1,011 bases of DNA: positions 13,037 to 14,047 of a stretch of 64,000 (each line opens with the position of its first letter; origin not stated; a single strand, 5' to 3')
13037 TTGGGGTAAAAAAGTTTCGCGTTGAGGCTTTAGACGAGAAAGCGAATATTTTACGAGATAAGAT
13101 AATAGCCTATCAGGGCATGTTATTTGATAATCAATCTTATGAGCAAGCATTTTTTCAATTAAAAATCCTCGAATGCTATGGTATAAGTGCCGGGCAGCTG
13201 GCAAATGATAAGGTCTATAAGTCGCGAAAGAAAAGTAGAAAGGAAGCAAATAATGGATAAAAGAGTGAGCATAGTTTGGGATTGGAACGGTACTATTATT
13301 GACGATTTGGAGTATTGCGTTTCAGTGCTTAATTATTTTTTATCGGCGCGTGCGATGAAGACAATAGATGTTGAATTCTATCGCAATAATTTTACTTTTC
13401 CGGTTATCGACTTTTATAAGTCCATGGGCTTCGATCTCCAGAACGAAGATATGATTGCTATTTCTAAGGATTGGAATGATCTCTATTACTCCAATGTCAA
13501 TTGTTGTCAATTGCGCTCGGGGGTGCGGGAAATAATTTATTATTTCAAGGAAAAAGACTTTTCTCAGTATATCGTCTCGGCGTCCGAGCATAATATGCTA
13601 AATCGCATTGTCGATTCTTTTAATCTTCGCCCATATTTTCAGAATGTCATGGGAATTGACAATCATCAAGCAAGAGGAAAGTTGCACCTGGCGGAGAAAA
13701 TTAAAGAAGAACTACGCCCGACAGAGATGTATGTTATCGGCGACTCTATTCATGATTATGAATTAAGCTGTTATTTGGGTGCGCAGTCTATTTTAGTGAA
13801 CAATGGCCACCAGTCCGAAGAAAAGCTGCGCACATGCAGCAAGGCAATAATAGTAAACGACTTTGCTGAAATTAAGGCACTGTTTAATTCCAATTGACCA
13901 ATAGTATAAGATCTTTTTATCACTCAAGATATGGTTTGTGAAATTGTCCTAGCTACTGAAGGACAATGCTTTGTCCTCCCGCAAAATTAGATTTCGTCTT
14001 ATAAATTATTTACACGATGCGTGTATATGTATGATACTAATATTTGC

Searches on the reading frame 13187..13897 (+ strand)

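Call 52: search_protein_families(library=pfam, proteins=[window:13187-13897:+])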
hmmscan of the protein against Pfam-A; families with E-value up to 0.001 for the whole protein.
window:13187-13897:+ (236 aa): 4 families
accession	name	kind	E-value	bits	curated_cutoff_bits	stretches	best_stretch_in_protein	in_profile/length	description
PF13419.12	HAD_2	-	2.9e-16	60.5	23.8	1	29-204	1-178/178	Haloacid dehalogenase-like hydrolase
PF00702.32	Hydrolase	-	5.6e-11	43.6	26.4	1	29-191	4-184/191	haloacid dehalogenase-like hydrolase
PF13242.12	Hydrolase_like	-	3.8e-06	27.1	22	1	174-228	15-74/75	HAD-hyrolase-like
PF12710.13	HAD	-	8.6e-06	26.7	27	1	29-193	1-187/189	haloacid dehalogenase-like hydrolase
